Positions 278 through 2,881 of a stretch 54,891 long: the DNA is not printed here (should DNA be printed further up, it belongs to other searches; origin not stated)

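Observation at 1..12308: Candidate uncharacterised N-heterocycle catabolic island headed by a thiaminase-I-like gene and a GntR regulator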

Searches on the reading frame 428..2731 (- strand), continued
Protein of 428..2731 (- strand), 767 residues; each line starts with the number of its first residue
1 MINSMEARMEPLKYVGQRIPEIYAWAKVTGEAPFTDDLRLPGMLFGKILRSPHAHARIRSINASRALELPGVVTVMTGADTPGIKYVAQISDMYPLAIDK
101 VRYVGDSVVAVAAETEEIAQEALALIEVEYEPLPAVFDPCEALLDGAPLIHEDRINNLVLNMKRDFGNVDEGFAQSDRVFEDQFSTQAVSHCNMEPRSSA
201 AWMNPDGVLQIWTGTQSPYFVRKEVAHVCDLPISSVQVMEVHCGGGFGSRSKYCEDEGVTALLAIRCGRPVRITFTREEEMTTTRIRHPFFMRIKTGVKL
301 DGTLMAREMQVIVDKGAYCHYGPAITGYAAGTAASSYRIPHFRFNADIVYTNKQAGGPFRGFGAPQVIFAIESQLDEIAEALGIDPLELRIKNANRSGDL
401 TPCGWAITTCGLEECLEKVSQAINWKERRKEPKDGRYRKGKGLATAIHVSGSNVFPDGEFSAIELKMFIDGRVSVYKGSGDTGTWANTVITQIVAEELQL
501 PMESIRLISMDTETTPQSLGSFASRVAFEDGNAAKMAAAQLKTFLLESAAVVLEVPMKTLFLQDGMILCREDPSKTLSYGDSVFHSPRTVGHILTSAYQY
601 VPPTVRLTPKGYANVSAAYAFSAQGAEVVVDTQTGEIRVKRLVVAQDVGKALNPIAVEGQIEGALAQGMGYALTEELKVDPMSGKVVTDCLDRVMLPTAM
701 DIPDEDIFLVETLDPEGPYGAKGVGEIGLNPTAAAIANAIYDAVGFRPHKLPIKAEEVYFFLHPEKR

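Call 72: find_homologous_proteins(query=window:428-2707:-, max_evalue=1e-100)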
Query window:428-2707:- (759 aa): 5725 proteins with E <= 1e-100 among 8000 candidates; the best 120 are listed.
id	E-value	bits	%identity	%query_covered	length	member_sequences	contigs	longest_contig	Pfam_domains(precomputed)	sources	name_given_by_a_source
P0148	0.0e+0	1734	100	100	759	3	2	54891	PF02738.24,PF20256.4,PF01315.28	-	-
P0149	0.0e+0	1551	89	100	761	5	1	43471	PF02738.24,PF20256.4,PF01315.28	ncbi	-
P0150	0.0e+0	1392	79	100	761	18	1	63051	PF02738.24,PF20256.4,PF01315.28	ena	-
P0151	0.0e+0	1208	68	100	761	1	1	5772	PF02738.24,PF20256.4,PF01315.28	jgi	-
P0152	0.0e+0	1180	68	100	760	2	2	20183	PF02738.24,PF20256.4,PF01315.28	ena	-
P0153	0.0e+0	1172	67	100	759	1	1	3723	PF02738.24,PF20256.4,PF01315.28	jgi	jgi:CO/xanthine dehydrogenase Mo-binding subunit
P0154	0.0e+0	1169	67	100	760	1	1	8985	PF02738.24,PF20256.4,PF01315.28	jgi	-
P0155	0.0e+0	1168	67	99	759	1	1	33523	PF02738.24,PF20256.4,PF01315.28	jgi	jgi:4-hydroxybenzoyl-CoA reductase subunit alpha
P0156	0.0e+0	1164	67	99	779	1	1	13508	PF02738.24,PF20256.4,PF01315.28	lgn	-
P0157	0.0e+0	1163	67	99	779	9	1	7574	PF02738.24,PF20256.4,PF01315.28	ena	-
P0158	0.0e+0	1160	66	100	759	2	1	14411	PF02738.24,PF20256.4,PF01315.28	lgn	-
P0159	0.0e+0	1155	66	99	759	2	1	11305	PF02738.24,PF20256.4,PF01315.28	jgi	jgi:CO/xanthine dehydrogenase Mo-binding subunit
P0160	0.0e+0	1152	66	99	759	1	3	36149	PF02738.24,PF20256.4,PF01315.28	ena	-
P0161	0.0e+0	1151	66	100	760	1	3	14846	PF02738.24,PF20256.4,PF01315.28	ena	-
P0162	0.0e+0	1148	65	99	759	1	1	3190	PF02738.24,PF20256.4,PF01315.28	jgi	jgi:CO/xanthine dehydrogenase Mo-binding subunit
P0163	0.0e+0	1145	65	99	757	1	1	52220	PF02738.24,PF20256.4,PF01315.28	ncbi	-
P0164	0.0e+0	1143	66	99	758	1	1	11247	PF02738.24,PF20256.4,PF01315.28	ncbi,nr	ncbi:MAG: molybdopterin-dependent oxidoreductase [Spirochaetales bacterium]|nr:molybdopterin-depende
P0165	0.0e+0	1131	64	99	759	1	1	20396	PF02738.24,PF20256.4,PF01315.28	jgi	jgi:CO/xanthine dehydrogenase Mo-binding subunit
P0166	0.0e+0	1130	65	99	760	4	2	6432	PF02738.24,PF20256.4,PF01315.28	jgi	-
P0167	0.0e+0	1128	65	99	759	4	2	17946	PF02738.24,PF20256.4,PF01315.28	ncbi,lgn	-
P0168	0.0e+0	1127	64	99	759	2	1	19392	PF02738.24,PF20256.4,PF01315.28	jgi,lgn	jgi:CO/xanthine dehydrogenase Mo-binding subunit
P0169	0.0e+0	1125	63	99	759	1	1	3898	PF02738.24,PF20256.4,PF01315.28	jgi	jgi:CO/xanthine dehydrogenase Mo-binding subunit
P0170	0.0e+0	1122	65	99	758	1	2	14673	PF02738.24,PF20256.4,PF01315.28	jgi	-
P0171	0.0e+0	1089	64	98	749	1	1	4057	PF02738.24,PF20256.4,PF01315.28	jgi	-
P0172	0.0e+0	1018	91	64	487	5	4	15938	PF02738.24,PF20256.4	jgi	jgi:CO/xanthine dehydrogenase Mo-binding subunit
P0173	1.2e-273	928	66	80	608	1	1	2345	PF02738.24,PF20256.4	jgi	jgi:xanthine dehydrogenase molybdenum-binding subunit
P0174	6.4e-269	912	56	99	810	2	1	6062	PF02738.24,PF20256.4,PF01315.28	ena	-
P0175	3.8e-267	906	56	99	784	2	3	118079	PF02738.24,PF20256.4,PF01315.28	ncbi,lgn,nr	ncbi:MAG: molybdopterin-dependent oxidoreductase [Proteobacteria bacterium]|nr:molybdopterin-depende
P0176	2.0e-266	904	56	99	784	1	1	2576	PF02738.24,PF20256.4,PF01315.28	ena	-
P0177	4.0e-263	893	54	99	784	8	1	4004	PF02738.24,PF20256.4,PF01315.28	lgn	-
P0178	9.3e-263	892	54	99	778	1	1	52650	PF02738.24,PF20256.4,PF01315.28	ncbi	-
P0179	1.1e-258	878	54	100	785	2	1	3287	PF02738.24,PF20256.4,PF01315.28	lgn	-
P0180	4.8e-257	873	54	99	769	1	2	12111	PF02738.24,PF20256.4,PF01315.28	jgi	jgi:4-hydroxybenzoyl-CoA reductase alpha subunit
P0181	7.1e-255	866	53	99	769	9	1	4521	PF02738.24,PF20256.4,PF01315.28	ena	-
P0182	1.5e-254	865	53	99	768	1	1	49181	PF02738.24,PF20256.4,PF01315.28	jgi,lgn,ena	-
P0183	1.4e-252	858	53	99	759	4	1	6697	PF02738.24,PF20256.4,PF01315.28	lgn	-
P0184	1.2e-251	855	52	99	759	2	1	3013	PF02738.24,PF20256.4,PF01315.28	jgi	-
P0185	4.3e-249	847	53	99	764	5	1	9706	PF02738.24,PF20256.4,PF01315.28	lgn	-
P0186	4.5e-249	847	52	100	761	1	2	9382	PF02738.24,PF20256.4,PF01315.28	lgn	-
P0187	4.5e-248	843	52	99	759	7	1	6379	PF02738.24,PF20256.4,PF01315.28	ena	-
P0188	2.8e-245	834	51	99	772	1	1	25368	PF02738.24,PF20256.4,PF01315.28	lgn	-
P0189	1.1e-244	832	51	100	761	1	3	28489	PF02738.24,PF20256.4,PF01315.28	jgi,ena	-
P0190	5.1e-244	830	52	99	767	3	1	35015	PF02738.24,PF20256.4,PF01315.28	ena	-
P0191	2.0e-243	828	51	100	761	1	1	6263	PF02738.24,PF20256.4,PF01315.28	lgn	-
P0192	1.5e-242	825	52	99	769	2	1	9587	PF02738.24,PF20256.4,PF01315.28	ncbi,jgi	jgi:4-hydroxybenzoyl-CoA reductase alpha subunit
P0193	3.2e-241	821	53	99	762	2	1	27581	PF02738.24,PF20256.4,PF01315.28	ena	-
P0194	1.7e-240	818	51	99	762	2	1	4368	PF02738.24,PF20256.4,PF01315.28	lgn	-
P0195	6.0e-240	816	51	99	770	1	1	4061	PF02738.24,PF20256.4,PF01315.28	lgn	-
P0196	1.0e-239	816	51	100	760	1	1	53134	PF02738.24,PF20256.4,PF01315.28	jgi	jgi:4-hydroxybenzoyl-CoA reductase alpha subunit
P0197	2.3e-239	815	66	71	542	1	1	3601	PF02738.24,PF20256.4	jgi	jgi:CO/xanthine dehydrogenase Mo-binding subunit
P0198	1.8e-238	812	51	99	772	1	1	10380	PF02738.24,PF20256.4,PF01315.28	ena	-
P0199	2.7e-237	808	52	98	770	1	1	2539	PF02738.24,PF20256.4,PF01315.28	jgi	jgi:4-hydroxybenzoyl-CoA reductase alpha subunit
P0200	7.6e-236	803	52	98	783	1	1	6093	PF02738.24,PF20256.4,PF01315.28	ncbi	-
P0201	1.2e-235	802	50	99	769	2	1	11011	PF02738.24,PF20256.4,PF01315.28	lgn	-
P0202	4.8e-234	797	51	99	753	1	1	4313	PF02738.24,PF20256.4,PF01315.28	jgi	-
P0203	4.1e-230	784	50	99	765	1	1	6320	PF02738.24,PF20256.4,PF01315.28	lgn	-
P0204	5.0e-229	780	50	99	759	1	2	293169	PF02738.24,PF20256.4,PF01315.28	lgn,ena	-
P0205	1.9e-227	775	50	98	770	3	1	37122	PF02738.24,PF20256.4,PF01315.28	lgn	-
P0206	2.2e-227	775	50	98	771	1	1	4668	PF02738.24,PF20256.4,PF01315.28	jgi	jgi:4-hydroxybenzoyl-CoA reductase alpha subunit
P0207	4.7e-223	761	48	99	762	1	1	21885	PF02738.24,PF20256.4,PF01315.28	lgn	-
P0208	2.6e-217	742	46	99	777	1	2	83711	PF02738.24,PF20256.4,PF01315.28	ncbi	ncbi:MAG: molybdopterin cofactor-binding domain-containing protein [Bacillota bacterium]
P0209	1.2e-216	739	47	99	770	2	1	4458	PF02738.24,PF20256.4,PF01315.28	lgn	-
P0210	8.1e-213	727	47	100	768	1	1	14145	PF02738.24,PF20256.4,PF01315.28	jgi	-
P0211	3.7e-212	725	64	65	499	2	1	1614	PF02738.24,PF20256.4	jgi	-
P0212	5.1e-212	724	46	99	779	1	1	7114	PF02738.24,PF20256.4,PF01315.28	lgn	-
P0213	1.1e-211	723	46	100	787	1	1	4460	PF02738.24,PF20256.4,PF01315.28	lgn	-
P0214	2.8e-206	705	66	61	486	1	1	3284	PF02738.24,PF20256.4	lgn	-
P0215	1.1e-202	693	45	99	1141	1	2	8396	PF02738.24,PF20256.4,PF00941.28,PF01315.28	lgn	-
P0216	8.9e-202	690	46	98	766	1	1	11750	PF02738.24,PF20256.4,PF01315.28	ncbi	-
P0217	2.3e-201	689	46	100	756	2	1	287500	PF02738.24,PF20256.4,PF01315.28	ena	-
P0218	6.8e-200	684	45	99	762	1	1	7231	PF02738.24,PF20256.4,PF01315.28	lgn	-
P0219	7.3e-200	684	48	88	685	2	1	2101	PF02738.24,PF20256.4,PF01315.28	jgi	jgi:CO/xanthine dehydrogenase Mo-binding subunit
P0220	3.2e-199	682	44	99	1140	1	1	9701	PF02738.24,PF20256.4,PF00941.28,PF01315.28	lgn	-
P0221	1.7e-198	679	45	99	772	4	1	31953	PF02738.24,PF20256.4,PF01315.28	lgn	-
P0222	4.7e-198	678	44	99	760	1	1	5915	PF02738.24,PF20256.4,PF01315.28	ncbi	-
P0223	2.4e-197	676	46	99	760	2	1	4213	PF02738.24,PF20256.4,PF01315.28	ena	-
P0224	5.2e-197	675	45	99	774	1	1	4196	PF02738.24,PF20256.4,PF01315.28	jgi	-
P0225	8.5e-197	674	45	99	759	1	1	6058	PF02738.24,PF20256.4,PF01315.28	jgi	jgi:4-hydroxybenzoyl-CoA reductase alpha subunit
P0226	1.9e-196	673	45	99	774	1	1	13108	PF02738.24,PF20256.4,PF01315.28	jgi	jgi:4-hydroxybenzoyl-CoA reductase alpha subunit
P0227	4.2e-196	672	45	99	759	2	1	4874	PF02738.24,PF20256.4,PF01315.28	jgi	jgi:4-hydroxybenzoyl-CoA reductase alpha subunit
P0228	6.1e-196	671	46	99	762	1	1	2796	PF02738.24,PF20256.4,PF01315.28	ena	-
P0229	7.1e-196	671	45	99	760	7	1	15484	PF02738.24,PF20256.4,PF01315.28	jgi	jgi:4-hydroxybenzoyl-CoA reductase alpha subunit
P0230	8.1e-196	671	44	100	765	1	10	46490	PF02738.24,PF20256.4,PF01315.28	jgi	jgi:4-hydroxybenzoyl-CoA reductase alpha subunit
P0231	2.7e-195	669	45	100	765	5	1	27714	PF02738.24,PF20256.4,PF01315.28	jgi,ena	-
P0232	3.0e-195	669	44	100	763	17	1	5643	PF02738.24,PF20256.4,PF01315.28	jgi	-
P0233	3.1e-195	669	45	100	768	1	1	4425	PF02738.24,PF20256.4,PF01315.28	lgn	-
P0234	4.1e-195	668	44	100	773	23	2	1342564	PF02738.24,PF20256.4,PF01315.28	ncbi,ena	-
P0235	4.5e-195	668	44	100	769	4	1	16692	PF02738.24,PF20256.4,PF01315.28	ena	-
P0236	9.8e-195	667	43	98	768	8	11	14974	PF02738.24,PF20256.4,PF01315.28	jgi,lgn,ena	jgi:4-hydroxybenzoyl-CoA reductase alpha subunit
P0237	1.3e-194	667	44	100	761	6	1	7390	PF02738.24,PF20256.4,PF01315.28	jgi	jgi:4-hydroxybenzoyl-CoA reductase alpha subunit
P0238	1.5e-194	666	44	100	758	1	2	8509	PF02738.24,PF20256.4,PF01315.28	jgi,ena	-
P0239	1.9e-194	666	44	100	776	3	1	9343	PF02738.24,PF20256.4,PF01315.28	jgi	jgi:4-hydroxybenzoyl-CoA reductase alpha subunit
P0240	2.0e-194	666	45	99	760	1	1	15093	PF02738.24,PF20256.4,PF01315.28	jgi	jgi:4-hydroxybenzoyl-CoA reductase alpha subunit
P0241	2.3e-194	666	44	100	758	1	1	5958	PF02738.24,PF20256.4,PF01315.28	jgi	-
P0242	2.8e-194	665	44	100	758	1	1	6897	PF02738.24,PF20256.4,PF01315.28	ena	-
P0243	7.6e-194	664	45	99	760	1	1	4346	PF02738.24,PF20256.4,PF01315.28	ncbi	-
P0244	9.4e-194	664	44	100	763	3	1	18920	PF02738.24,PF20256.4,PF01315.28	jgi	jgi:4-hydroxybenzoyl-CoA reductase alpha subunit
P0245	1.0e-193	664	44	100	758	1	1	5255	PF02738.24,PF20256.4,PF01315.28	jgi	-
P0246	1.0e-193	664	44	100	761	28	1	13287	PF02738.24,PF20256.4,PF01315.28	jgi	jgi:xanthine dehydrogenase molybdenum-binding subunit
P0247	1.2e-193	663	45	99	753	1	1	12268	PF02738.24,PF20256.4,PF01315.28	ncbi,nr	ncbi:MAG: molybdopterin cofactor-binding domain-containing protein [Thermodesulfobacteriota bacteriu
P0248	1.3e-193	663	44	100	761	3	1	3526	PF02738.24,PF20256.4,PF01315.28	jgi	jgi:4-hydroxybenzoyl-CoA reductase alpha subunit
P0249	2.3e-193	662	44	100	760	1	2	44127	PF02738.24,PF20256.4,PF01315.28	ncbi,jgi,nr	ncbi:MAG: xanthine dehydrogenase family protein molybdopterin-binding subunit [Anaerolineales bacter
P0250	2.5e-193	662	46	97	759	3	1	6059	PF02738.24,PF20256.4,PF01315.28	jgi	jgi:4-hydroxybenzoyl-CoA reductase alpha subunit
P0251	3.0e-193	662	44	99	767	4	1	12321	PF02738.24,PF20256.4,PF01315.28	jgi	jgi:4-hydroxybenzoyl-CoA reductase alpha subunit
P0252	5.2e-193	661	44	99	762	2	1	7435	PF02738.24,PF20256.4,PF01315.28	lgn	-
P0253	1.8e-192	660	43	100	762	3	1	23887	PF02738.24,PF20256.4,PF01315.28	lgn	-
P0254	2.0e-192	659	45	99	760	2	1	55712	PF02738.24,PF20256.4,PF01315.28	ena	-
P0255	4.1e-192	658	45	99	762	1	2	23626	PF02738.24,PF20256.4,PF01315.28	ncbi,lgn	ncbi:MAG: xanthine dehydrogenase family protein molybdopterin-binding subunit [Anaerolineae bacteriu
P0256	5.2e-192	658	43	100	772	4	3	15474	PF02738.24,PF20256.4,PF01315.28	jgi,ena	-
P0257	8.5e-192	657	44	100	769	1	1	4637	PF02738.24,PF20256.4,PF01315.28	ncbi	-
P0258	9.6e-192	657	44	98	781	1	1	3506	PF02738.24,PF20256.4,PF01315.28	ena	-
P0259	1.1e-191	657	44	99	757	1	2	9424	PF02738.24,PF20256.4,PF01315.28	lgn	-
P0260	1.6e-191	656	45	99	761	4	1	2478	PF02738.24,PF20256.4,PF01315.28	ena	-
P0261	3.8e-191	655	43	100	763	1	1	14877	PF02738.24,PF20256.4,PF01315.28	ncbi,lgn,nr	ncbi:molybdopterin-dependent oxidoreductase [Candidatus Aerophobetes bacterium]|nr:molybdopterin-dep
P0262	4.4e-191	655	43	100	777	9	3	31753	PF02738.24,PF20256.4,PF01315.28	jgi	jgi:xanthine dehydrogenase molybdenum-binding subunit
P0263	8.2e-191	654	43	100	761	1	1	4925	PF02738.24,PF20256.4,PF01315.28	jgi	jgi:4-hydroxybenzoyl-CoA reductase alpha subunit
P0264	1.0e-190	654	44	100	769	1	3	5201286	PF02738.24,PF20256.4,PF01315.28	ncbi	-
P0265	1.0e-190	654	45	100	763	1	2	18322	PF02738.24,PF20256.4,PF01315.28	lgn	-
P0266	1.4e-190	653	45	99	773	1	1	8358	PF02738.24,PF20256.4,PF01315.28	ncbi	-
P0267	2.6e-190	652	44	99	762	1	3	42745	PF02738.24,PF20256.4,PF01315.28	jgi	jgi:4-hydroxybenzoyl-CoA reductase alpha subunit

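Call 73: find_encoding_contigs(protein=P0150, flank=10000, max_places=1)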
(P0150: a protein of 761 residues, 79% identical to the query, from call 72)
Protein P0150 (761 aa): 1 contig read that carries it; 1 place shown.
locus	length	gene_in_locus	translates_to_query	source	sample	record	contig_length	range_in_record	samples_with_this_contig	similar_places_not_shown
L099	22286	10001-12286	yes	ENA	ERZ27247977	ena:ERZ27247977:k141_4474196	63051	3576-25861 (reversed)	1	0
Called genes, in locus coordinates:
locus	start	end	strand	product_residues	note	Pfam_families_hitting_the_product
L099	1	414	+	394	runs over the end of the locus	PF01053:Cys_Met_Meta_PP, PF00155:Aminotran_1_2 (weak), PF06838:Met_gamma_lyase (faint), PF00266:Aminotran_5 (weak)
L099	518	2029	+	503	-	PF13416:SBP_bac_8 (weak), PF22141:Thiaminase-1_dom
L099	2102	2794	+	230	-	PF00392:GntR, PF07729:FCD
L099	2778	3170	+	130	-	PF01042:Ribonuc_L-PSP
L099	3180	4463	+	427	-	PF06545:AllG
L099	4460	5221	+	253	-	PF04199:Cyclase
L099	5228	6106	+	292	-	PF00941:FAD_binding_5, PF03450:CO_deh_flav_C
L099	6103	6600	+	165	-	PF00111:Fer2 (weak), PF01799:Fer2_2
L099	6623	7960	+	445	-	PF01979:Amidohydro_1, PF07969:Amidohydro_3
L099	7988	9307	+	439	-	PF00202:Aminotran_3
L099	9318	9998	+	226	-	PF00881:Nitroreductase, PF14512:TM1586_NiRdase (weak)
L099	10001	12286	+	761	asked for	PF01315:Ald_Xan_dh_C, PF02738:MoCoBD_1, PF20256:MoCoBD_2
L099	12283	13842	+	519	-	PF00005:ABC_tran, PF13304:AAA_21 (faint), PF00005:ABC_tran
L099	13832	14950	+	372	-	PF02653:BPD_transp_2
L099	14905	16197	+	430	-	PF01546:Peptidase_M20, PF07687:M20_dimer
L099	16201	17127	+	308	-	PF02653:BPD_transp_2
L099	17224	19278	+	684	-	PF02608:Bmp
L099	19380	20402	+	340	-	PF08240:ADH_N, PF00107:ADH_zinc_N, PF13602:ADH_zinc_N_2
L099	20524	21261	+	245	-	-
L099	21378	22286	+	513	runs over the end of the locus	PF01039:Carboxyl_trans, PF03255:ACCA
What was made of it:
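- Checked: In a relative it is followed by an M20 hydrolase and a tandem Bmp binding protein as well (L099, call 73).
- Tried and rejected: The transporter has its own Bmp binding protein in L099 (call 73).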
